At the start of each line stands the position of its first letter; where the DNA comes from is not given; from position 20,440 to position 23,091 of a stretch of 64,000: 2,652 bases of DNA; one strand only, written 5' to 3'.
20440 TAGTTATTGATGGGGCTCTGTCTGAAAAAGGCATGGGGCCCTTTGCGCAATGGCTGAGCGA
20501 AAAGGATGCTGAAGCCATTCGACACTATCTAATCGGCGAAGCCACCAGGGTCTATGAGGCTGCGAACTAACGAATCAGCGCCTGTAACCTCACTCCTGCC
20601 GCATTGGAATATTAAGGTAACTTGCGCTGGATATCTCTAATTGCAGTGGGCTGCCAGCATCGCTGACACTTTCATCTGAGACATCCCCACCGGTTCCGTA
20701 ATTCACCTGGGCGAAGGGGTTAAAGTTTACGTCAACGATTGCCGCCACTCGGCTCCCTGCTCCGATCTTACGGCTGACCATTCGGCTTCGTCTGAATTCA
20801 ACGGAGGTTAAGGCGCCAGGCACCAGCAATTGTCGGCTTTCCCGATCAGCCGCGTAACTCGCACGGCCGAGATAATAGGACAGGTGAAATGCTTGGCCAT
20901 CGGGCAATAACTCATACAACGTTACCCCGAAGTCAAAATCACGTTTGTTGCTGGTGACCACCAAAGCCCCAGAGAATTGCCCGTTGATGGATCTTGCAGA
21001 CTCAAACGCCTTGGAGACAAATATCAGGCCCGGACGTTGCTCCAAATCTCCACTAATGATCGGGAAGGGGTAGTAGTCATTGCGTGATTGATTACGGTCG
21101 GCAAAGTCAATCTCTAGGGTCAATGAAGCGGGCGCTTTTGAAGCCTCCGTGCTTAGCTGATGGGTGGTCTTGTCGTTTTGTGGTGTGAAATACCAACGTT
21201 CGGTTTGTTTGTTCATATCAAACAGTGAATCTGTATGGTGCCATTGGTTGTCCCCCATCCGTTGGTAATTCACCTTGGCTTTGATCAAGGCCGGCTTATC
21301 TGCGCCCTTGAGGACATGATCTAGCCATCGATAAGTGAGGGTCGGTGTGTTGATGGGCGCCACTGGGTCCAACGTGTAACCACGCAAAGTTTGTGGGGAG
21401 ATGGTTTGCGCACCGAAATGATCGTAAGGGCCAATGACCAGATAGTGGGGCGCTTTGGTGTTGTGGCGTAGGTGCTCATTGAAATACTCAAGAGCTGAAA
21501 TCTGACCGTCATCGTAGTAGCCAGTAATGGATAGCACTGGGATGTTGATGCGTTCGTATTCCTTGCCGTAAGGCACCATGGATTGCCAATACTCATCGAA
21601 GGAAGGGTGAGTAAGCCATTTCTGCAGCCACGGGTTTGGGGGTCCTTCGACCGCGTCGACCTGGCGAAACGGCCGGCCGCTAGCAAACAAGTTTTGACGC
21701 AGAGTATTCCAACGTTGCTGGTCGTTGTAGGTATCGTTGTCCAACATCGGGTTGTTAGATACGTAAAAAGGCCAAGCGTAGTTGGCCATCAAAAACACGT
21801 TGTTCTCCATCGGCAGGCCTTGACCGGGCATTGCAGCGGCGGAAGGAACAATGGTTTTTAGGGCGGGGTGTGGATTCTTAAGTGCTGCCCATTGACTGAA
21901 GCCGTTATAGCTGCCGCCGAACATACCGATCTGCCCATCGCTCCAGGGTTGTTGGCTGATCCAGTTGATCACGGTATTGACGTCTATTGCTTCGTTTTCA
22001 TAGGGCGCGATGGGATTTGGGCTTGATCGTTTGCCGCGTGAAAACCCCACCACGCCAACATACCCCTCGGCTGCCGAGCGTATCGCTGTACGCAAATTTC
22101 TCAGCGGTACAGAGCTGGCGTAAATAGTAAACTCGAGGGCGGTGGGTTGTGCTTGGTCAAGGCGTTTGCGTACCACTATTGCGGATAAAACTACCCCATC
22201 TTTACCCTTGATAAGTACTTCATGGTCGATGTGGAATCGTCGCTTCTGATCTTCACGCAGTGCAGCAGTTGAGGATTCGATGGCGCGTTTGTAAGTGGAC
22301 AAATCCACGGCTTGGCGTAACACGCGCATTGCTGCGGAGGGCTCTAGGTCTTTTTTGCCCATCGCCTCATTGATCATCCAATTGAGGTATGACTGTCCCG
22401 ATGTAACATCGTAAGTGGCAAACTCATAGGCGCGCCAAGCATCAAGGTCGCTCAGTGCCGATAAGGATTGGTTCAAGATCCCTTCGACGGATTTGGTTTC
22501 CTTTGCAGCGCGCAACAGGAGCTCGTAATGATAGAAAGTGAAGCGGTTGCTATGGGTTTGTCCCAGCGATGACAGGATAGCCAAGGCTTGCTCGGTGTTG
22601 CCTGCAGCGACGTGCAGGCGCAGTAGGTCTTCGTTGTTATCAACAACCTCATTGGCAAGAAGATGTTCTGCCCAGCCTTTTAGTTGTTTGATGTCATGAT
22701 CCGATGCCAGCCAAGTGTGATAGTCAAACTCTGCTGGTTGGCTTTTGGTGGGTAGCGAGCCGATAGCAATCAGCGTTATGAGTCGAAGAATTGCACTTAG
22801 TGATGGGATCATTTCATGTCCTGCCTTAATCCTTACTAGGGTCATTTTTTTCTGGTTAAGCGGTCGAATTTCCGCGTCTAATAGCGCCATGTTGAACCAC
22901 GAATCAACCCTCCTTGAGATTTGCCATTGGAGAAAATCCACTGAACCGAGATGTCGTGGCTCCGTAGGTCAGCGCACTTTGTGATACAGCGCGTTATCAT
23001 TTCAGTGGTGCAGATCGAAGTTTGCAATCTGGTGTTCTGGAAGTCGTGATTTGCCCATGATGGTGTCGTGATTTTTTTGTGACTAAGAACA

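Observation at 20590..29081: Two adjacent divergons pairing a secreted serine hydrolase with a membrane-bound ToxR/CadC-like regulator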

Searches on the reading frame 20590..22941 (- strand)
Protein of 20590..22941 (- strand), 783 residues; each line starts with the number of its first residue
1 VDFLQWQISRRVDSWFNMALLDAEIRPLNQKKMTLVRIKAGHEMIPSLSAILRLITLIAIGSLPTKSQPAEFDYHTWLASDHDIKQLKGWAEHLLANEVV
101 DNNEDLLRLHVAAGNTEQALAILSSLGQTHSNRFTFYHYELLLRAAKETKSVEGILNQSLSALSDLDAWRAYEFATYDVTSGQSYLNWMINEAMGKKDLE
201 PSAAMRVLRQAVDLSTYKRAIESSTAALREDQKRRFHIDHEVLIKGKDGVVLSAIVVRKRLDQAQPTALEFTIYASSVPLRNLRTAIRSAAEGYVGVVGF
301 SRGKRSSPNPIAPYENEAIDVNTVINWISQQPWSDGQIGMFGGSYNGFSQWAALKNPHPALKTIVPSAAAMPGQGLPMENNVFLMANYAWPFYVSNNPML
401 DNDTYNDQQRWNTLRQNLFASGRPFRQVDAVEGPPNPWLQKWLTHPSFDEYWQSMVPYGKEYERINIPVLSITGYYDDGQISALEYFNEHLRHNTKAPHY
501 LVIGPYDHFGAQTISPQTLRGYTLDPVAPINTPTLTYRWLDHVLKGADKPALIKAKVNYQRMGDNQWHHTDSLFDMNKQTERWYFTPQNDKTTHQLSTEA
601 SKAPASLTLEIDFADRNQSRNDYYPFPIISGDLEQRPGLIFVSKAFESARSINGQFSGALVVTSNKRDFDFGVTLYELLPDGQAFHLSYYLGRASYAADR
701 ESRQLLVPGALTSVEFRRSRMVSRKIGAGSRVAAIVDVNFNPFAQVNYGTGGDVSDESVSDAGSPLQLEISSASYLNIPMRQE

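Call 3: search_protein_families(library=pfam, proteins=[window:20590-22941:-], max_evalue=0.01)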
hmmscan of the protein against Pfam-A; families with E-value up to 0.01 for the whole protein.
window:20590-22941:- (783 aa): 2 families
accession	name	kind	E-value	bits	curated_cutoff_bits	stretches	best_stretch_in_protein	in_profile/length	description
PF02129.25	Peptidase_S15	-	4.4e-35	122.1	23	1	248-509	1-261/262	X-Pro dipeptidyl-peptidase (S15 family)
PF08530.16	PepX_C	-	1.4e-13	51.7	22.5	1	556-718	8-159/217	X-Pro dipeptidyl-peptidase C-terminal non-catalytic domain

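Call 4: search_protein_families(library=ncbifam, proteins=[window:20590-22941:-], max_evalue=0.01)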
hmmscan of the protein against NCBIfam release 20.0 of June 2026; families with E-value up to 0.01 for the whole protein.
window:20590-22941:- (783 aa): 4 families
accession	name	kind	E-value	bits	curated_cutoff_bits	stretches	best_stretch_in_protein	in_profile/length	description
TIGR00976.1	CocE_NonD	subfamily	2.6e-51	175.3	66.3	1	247-700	4-472/550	CocE/NonD family hydrolase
NF003780.0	PRK05371.1-1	subfamily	7e-06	24.8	642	1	332-369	193-230/594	Xaa-Pro dipeptidyl-peptidase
NF003781.0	PRK05371.1-2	equivalog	0.0036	15.7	881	0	332-369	361-398/805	Xaa-Pro dipeptidyl-peptidase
NF011495.0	PRK14903.1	equivalog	0.0079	15.1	503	0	138-205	9-75/431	16S rRNA (cytosine(967)-C(5))-methyltransferase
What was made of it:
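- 20590..22812 (-): Unit 1 hydrolase: secreted CocE/NonD (S15) serine hydrolase with a roughly 200-aa N-terminal extension that has no Pfam match. Alternative starts are at 22845 and 22941. Pfam S15 plus PepX_C and TIGR00976 (calls 3, 4).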

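Call 41: search_solved_structures(query=window:20590-22812:-, max_evalue=0.001, show_alignments=1)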
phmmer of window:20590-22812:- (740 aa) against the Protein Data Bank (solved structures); distinct sequences matched with E-value up to 0.001: 19.
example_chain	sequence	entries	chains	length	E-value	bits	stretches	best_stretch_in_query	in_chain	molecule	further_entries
3ida_A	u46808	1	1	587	6.7e-25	90.5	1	195-718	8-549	Cocaine esterase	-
3i2h_A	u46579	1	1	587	1.2e-24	89.7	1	195-718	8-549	Cocaine esterase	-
3i2g_A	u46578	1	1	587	1.4e-24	89.4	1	195-717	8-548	Cocaine esterase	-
1l7r_A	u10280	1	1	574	1.6e-24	89.2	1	195-718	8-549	cocaine esterase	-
1ju3_A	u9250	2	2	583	1.6e-24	89.2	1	195-718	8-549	cocaine esterase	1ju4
3i2f_A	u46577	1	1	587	1.6e-24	89.2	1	195-718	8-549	Cocaine esterase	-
3i2j_A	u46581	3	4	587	1.7e-24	89.2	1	195-718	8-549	Cocaine esterase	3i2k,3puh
3i2i_A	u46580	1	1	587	1.7e-24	89.1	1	195-718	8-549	Cocaine esterase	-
3pui_A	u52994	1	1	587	2.2e-24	88.7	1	198-718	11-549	Cocaine esterase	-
1l7q_A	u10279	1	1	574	3.9e-24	87.9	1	195-718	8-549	cocaine esterase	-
7f65_A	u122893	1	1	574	4.3e-24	87.8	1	195-718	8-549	Cocaine esterase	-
4p08_A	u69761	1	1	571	4.5e-24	87.7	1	196-718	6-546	Cocaine esterase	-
9k48_A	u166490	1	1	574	6.1e-24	87.3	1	195-718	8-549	Cocaine esterase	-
2b4k_A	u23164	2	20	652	5.5e-14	54.4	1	187-477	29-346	Alpha-amino acid ester hydrolase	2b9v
1nx9_A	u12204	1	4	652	1.3e-13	53.1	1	187-477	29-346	alpha-amino acid ester hydrolase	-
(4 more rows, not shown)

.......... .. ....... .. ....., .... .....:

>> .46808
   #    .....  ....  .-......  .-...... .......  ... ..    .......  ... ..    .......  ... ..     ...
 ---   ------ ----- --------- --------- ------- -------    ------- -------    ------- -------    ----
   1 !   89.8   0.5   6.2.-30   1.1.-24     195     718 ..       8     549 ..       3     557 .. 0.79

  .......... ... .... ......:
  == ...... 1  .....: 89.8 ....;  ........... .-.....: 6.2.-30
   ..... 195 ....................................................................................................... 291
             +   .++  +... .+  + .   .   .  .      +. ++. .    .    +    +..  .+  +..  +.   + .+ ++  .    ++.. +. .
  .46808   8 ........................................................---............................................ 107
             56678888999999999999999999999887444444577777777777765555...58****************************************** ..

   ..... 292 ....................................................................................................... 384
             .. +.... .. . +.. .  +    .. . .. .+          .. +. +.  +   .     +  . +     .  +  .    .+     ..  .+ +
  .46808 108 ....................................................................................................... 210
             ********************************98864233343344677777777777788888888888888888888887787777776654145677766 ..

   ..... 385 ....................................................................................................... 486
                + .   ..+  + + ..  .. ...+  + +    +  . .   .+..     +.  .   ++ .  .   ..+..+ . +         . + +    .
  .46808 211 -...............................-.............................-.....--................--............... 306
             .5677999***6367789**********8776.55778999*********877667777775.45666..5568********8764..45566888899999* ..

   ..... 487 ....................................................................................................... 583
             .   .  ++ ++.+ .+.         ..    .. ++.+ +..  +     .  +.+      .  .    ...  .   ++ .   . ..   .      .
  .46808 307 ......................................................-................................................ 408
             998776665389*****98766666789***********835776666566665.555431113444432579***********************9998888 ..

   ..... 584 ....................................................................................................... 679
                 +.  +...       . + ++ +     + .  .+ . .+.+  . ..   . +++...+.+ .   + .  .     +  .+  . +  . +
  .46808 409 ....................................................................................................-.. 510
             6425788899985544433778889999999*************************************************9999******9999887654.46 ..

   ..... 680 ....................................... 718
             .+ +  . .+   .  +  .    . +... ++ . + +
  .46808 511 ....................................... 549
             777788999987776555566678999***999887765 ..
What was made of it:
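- On CocE/NonD, peptidase family S15: The triad positions align with Rhodococcus CocE (call 41).
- The closest solved relatives of the S15 enzyme include alpha-amino-acid ester hydrolases (call 41).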

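Call 80: search_dna_similar(query=window:20590-22812:-, collection=plasmids, mode=protein, max_evalue=1e-30, max_rows=25)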
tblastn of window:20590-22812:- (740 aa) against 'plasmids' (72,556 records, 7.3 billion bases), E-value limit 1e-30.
Records with a match: 2; places in all: 2; records where one place covers at least 80% of the query: 0.
Best place of each record, by identity: <60% 2.
By first word of the organism name: Variovorax 2.
By predicted mobility (MOB-suite, as given by PLSDB): non-mobilizable 2.
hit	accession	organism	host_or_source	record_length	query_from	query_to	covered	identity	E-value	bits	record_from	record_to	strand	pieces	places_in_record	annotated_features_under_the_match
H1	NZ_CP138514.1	Variovorax paradoxus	Legume root,PacBio whole genome assembly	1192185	188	735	74%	34.7%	4e-90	317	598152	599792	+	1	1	none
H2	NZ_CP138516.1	Variovorax paradoxus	Legume root,PacBio whole genome assembly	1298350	188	735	74%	34.0%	7e-89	313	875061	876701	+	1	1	none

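Call 81: get_annotated_region(hit=H1, flank=4000)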
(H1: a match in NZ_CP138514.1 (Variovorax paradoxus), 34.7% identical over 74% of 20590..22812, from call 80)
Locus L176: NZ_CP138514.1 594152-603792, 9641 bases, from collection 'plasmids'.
description: Variovorax paradoxus strain SPNA7 plasmid unnamed, complete sequence
organism: Variovorax paradoxus (NCBI taxid 34073)
taxonomy: Bacteria; Pseudomonadota; Betaproteobacteria; Burkholderiales; Comamonadaceae; Variovorax; Variovorax paradoxus
host: -; source: Legume root,PacBio whole genome assembly; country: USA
typing (MOB-suite, as given by PLSDB): non-mobilizable
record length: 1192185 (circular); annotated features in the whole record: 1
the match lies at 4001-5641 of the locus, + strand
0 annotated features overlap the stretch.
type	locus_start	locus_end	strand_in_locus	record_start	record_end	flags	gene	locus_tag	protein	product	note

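Call 83: search_protein_families(library=pfam, proteins=[L176:1440-3332:-, L176:1563-3377:+, L176:2900-5659:+, L176:5664-7475:-, L176:142-1620:+, L176:6803-7702:-], max_evalue=0.00001)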
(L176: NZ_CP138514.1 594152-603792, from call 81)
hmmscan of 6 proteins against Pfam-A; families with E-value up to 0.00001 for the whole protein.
L176:1440-3332:- (630 aa): 0 families

L176:1563-3377:+ (604 aa): 3 families
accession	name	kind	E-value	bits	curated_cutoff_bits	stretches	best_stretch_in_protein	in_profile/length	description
PF06472.20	ABC_membrane_2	-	5.8e-30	105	24.4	1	51-296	9-240/269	ABC transporter transmembrane region 2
PF05992.17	SbmA_BacA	-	2.6e-18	67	24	1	57-362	8-302/315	SbmA/BacA-like family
PF00005.33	ABC_tran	-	9.1e-10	39.7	25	1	418-548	6-136/137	ABC transporter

L176:2900-5659:+ (919 aa): 1 family
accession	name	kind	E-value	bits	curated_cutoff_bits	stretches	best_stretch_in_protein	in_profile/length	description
PF02129.25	Peptidase_S15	-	1.5e-28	100.6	23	1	385-641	2-257/262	X-Pro dipeptidyl-peptidase (S15 family)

L176:5664-7475:- (603 aa): 2 families
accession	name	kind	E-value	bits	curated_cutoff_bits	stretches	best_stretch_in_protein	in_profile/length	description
PF00128.31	Alpha-amylase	-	2.9e-133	445.8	22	1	72-519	1-446/446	Alpha amylase, catalytic domain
PF11941.14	DUF3459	-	2.1e-13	50.9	22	1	502-591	1-89/90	Domain of unknown function (DUF3459)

L176:142-1620:+ (492 aa): 1 family
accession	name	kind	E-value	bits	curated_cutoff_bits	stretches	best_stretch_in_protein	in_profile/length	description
PF00723.27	Glyco_hydro_15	-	2.1e-50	172.3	22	2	197-476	118-426/427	Glycosyl hydrolases family 15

L176:6803-7702:- (299 aa): 0 families
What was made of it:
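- The Variovorax outgroup CocE sits beside an SbmA/BacA-type peptide transporter (call 83).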

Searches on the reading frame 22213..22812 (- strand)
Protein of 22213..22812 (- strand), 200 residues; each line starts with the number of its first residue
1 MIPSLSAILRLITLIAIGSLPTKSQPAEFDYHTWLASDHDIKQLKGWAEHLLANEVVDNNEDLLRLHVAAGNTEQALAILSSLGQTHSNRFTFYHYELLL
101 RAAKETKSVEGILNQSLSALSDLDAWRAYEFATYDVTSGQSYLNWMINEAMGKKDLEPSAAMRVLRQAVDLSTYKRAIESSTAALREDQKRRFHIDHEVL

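Call 78: search_protein_families(library=pfam, proteins=[window:22213-22812:-], max_evalue=0.001)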
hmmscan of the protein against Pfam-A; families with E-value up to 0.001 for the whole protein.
window:22213-22812:- (200 aa): 0 families
